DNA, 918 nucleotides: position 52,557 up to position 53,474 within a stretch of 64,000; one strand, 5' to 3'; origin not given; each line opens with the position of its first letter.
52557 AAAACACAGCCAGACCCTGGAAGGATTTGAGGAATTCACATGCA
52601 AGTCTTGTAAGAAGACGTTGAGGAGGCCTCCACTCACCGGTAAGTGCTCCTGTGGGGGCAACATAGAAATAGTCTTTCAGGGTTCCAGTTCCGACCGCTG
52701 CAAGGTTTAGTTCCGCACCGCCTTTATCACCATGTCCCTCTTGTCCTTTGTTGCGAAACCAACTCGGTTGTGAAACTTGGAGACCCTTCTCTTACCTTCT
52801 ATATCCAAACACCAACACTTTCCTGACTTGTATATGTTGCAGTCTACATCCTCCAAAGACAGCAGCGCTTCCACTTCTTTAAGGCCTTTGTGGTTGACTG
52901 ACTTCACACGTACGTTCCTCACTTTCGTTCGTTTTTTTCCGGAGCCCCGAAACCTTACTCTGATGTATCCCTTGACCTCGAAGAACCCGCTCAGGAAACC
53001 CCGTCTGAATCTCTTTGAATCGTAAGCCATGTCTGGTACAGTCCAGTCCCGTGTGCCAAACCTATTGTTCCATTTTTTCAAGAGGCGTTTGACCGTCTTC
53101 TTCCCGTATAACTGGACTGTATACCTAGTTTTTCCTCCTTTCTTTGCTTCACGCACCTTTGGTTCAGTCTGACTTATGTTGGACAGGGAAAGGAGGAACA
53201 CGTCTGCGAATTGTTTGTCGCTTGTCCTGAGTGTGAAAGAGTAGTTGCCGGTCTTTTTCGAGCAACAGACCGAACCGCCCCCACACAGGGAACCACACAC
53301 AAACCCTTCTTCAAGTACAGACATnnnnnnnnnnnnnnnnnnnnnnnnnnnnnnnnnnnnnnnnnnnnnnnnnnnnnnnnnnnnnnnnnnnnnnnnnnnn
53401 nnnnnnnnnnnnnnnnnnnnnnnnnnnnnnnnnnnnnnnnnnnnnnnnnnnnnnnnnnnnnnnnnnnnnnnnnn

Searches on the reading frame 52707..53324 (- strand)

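Call 34: search_protein_families(library=ncbifam, proteins=[window:52707-53324:-], max_evalue=0.01)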
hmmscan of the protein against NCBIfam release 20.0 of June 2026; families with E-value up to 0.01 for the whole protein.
window:52707-53324:- (205 aa): 3 families
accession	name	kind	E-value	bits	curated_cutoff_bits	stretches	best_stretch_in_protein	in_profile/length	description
NF011418.0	PRK14845.1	equivalog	8.7e-06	23.8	756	1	28-204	160-313/1049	translation initiation factor IF-2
NF011491.0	PRK14898.1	equivalog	7.5e-05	20.9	783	1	59-198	291-417/860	DNA-directed RNA polymerase subunit A''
NF033579.1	transpos_IS5_2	equivalog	0.0093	15.5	140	0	76-150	167-238/289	IS5 family transposase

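Call 66: search_protein_families(library=pfam, proteins=[window:52707-53324:-], max_evalue=0.01)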
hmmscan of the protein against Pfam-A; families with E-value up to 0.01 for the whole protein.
window:52707-53324:- (205 aa): 2 families
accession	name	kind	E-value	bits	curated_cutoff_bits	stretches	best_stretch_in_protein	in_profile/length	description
PF14528.11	LAGLIDADG_3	-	6.9e-10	39.5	22.5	1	106-189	2-82/82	LAGLIDADG-like domain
PF03161.18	LAGLIDADG_2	-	0.00054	20.4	25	0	8-77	3-75/168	LAGLIDADG DNA endonuclease family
